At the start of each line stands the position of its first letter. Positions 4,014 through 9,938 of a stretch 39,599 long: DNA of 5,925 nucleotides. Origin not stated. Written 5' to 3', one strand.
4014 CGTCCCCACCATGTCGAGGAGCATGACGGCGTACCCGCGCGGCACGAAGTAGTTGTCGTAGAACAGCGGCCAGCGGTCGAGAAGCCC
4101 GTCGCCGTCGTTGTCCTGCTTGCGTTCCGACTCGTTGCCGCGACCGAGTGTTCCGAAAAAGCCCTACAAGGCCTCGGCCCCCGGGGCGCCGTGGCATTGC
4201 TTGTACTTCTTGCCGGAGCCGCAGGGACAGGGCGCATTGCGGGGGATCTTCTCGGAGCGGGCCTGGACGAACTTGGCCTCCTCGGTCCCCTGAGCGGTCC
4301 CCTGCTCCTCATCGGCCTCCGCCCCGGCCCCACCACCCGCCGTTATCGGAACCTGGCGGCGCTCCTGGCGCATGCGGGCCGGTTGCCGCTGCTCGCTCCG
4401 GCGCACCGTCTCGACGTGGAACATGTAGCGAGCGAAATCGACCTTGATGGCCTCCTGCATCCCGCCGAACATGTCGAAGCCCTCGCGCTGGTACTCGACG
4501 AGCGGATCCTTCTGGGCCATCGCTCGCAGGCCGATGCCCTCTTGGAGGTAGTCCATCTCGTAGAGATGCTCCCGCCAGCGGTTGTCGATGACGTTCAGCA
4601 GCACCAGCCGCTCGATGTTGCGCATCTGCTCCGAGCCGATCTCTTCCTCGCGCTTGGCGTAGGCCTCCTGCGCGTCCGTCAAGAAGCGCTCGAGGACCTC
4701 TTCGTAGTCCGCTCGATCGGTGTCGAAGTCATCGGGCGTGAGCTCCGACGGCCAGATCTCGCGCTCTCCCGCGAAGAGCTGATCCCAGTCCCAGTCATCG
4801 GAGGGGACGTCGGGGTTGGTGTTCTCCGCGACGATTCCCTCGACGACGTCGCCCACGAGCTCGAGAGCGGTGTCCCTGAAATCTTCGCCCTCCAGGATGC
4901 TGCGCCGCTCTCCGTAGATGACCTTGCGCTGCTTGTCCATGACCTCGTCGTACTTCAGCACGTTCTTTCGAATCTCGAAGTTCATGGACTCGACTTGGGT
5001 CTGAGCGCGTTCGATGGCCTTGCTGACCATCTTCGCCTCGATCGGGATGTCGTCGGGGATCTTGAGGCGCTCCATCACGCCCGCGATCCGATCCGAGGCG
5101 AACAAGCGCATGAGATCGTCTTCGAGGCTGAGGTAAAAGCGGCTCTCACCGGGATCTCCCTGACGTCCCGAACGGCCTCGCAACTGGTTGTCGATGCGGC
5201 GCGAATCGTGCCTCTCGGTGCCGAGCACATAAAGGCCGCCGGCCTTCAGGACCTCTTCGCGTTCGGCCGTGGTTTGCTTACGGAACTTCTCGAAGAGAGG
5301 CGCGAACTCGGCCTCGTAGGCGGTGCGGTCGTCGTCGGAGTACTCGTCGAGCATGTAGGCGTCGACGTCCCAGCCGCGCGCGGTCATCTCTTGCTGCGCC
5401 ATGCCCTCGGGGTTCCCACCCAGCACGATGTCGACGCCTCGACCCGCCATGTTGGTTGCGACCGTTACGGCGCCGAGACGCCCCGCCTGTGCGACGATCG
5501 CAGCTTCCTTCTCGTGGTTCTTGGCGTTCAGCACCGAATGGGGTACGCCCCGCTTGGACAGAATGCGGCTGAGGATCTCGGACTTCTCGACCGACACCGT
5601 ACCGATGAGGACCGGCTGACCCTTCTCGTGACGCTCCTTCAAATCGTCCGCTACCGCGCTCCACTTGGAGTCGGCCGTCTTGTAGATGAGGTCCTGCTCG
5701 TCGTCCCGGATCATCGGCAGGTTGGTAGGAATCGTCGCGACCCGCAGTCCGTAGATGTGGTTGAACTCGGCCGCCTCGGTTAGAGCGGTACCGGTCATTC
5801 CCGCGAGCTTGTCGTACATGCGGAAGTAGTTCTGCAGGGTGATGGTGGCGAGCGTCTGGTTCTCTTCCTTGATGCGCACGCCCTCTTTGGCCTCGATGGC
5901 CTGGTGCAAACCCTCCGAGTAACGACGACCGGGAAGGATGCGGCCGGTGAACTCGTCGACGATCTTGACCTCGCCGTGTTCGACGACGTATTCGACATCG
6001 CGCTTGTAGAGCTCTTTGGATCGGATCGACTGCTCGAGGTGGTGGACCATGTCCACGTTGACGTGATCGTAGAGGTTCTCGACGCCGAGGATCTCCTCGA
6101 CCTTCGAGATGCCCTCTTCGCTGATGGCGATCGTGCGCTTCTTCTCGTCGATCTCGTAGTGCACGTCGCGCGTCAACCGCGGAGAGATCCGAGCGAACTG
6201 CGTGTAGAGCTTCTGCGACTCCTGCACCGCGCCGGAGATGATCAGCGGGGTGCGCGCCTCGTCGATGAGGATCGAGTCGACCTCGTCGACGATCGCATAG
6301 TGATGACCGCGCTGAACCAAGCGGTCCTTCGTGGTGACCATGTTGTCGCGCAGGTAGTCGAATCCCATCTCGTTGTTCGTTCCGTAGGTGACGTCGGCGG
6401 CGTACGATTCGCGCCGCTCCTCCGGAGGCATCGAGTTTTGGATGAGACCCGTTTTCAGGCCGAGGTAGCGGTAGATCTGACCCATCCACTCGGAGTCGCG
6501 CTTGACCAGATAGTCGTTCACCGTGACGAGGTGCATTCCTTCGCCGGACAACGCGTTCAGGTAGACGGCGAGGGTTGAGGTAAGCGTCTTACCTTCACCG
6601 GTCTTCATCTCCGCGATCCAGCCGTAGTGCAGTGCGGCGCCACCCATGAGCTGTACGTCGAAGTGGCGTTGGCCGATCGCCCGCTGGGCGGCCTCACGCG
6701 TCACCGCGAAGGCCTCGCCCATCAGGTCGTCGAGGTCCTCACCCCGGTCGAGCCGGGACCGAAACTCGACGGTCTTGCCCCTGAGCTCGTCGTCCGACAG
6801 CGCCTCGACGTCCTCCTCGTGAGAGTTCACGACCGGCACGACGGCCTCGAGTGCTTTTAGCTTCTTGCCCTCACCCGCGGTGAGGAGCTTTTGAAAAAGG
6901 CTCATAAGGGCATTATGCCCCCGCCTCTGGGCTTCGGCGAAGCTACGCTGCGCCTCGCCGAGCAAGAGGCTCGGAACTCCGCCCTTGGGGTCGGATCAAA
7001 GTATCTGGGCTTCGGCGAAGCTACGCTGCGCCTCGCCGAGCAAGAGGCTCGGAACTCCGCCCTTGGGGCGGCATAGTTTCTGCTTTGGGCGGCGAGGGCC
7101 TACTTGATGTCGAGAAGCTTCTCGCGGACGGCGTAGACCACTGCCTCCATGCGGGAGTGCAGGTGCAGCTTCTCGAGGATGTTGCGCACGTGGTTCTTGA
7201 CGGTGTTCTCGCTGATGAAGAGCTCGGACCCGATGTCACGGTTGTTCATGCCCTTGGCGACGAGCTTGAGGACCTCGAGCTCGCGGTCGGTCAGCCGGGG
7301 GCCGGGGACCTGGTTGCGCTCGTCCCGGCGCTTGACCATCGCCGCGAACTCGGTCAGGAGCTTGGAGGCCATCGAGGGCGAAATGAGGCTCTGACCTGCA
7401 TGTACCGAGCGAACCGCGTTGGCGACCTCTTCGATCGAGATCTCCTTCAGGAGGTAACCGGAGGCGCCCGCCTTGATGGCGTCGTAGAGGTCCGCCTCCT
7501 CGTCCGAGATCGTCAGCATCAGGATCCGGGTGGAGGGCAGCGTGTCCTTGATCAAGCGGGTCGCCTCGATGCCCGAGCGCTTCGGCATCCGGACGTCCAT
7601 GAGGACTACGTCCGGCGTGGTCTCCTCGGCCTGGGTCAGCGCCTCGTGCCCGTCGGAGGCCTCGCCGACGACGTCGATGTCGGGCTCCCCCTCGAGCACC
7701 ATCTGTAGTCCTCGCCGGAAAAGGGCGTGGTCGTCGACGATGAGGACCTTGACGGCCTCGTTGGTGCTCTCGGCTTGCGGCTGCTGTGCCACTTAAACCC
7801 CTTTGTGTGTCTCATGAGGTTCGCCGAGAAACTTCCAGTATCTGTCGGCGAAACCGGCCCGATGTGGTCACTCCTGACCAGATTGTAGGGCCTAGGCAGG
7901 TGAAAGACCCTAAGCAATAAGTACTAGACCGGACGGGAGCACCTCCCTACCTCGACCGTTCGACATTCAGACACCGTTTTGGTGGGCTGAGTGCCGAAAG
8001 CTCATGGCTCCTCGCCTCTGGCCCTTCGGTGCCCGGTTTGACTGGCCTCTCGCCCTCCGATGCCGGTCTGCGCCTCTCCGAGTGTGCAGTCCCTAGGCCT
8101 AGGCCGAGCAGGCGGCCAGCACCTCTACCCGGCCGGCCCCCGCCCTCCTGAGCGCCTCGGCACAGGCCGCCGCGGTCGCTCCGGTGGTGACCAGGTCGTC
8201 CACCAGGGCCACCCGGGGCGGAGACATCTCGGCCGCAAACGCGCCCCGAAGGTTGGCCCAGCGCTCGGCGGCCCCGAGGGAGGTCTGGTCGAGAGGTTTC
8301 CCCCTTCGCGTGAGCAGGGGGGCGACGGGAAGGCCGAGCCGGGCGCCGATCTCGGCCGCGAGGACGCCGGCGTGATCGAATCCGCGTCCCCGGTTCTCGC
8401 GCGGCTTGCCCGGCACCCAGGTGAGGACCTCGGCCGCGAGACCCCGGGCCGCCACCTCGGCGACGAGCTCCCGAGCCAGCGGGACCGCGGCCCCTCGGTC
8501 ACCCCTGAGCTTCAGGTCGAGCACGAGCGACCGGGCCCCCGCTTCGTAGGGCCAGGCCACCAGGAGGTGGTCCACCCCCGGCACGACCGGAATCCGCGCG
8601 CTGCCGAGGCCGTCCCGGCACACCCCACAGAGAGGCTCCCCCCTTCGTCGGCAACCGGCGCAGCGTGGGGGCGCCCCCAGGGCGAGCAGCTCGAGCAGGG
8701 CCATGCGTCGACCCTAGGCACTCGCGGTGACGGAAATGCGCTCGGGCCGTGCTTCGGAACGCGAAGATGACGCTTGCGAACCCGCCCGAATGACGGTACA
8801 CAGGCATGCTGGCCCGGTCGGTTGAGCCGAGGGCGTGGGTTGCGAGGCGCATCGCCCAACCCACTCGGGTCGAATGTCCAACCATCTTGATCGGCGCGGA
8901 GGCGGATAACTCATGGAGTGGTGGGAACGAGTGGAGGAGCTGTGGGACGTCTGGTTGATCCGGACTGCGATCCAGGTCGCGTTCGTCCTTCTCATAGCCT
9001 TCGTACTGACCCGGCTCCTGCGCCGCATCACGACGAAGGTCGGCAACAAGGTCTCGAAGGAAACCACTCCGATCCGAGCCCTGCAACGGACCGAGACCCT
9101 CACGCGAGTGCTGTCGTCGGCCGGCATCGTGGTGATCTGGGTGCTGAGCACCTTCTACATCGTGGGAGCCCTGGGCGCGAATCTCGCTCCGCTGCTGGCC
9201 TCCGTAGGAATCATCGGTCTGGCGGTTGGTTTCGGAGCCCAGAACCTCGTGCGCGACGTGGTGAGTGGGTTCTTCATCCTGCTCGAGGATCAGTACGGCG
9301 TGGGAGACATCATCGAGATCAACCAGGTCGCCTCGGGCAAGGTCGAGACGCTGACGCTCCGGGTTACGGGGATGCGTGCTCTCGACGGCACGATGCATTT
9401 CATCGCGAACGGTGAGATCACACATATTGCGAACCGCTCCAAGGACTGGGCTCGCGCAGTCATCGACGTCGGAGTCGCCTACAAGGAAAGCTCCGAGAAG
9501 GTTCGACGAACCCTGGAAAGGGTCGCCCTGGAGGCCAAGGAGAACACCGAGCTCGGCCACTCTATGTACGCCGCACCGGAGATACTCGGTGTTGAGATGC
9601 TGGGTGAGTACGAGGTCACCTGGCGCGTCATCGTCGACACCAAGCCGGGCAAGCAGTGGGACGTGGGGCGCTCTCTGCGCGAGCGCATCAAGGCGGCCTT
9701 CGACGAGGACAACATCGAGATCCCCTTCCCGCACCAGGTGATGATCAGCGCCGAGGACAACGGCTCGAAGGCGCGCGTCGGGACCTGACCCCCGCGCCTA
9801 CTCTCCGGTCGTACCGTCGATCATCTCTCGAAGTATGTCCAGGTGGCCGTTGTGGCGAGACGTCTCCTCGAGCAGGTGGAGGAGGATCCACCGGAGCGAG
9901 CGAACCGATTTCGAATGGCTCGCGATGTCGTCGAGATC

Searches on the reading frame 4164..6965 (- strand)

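Call 22: search_protein_families(library=pfam, proteins=[window:4164-6965:-], max_evalue=0.00001)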
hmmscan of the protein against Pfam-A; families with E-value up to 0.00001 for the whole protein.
window:4164-6965:- (933 aa): 5 families
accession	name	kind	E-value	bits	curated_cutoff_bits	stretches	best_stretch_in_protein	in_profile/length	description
PF07517.20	SecA_DEAD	-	7.1e-125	416.5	24.6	1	26-402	3-290/290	SecA DEAD-like domain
PF21090.3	P-loop_SecA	-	7.4e-94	313.6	27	1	417-639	1-205/205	SecA P-loop domain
PF07516.18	SecA_SW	-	1.1e-69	234.9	26.7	1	641-852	1-200/200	SecA Wing and Scaffold domain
PF01043.26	SecA_PP_bind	-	3.5e-41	140.7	23.5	1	250-358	2-110/110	SecA preprotein cross-linking domain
PF02810.21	SEC-C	-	2.9e-10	40.3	20.4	1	909-926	1-18/19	SEC-C motif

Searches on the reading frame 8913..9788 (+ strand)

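Call 22: search_protein_families(library=pfam, proteins=[window:8913-9788:+], max_evalue=0.00001)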
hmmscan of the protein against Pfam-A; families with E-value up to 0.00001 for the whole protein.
window:8913-9788:+ (291 aa): 2 families
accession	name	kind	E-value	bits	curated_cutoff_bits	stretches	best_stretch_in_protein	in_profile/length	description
PF00924.24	MS_channel_2nd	-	3.2e-16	59.6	20.2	1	111-176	1-67/68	Mechanosensitive ion channel, beta-domain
PF21082.3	MS_channel_3rd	-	1.3e-12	48.4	21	1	183-270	2-88/88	Mechanosensitive ion channel MscS, C-terminal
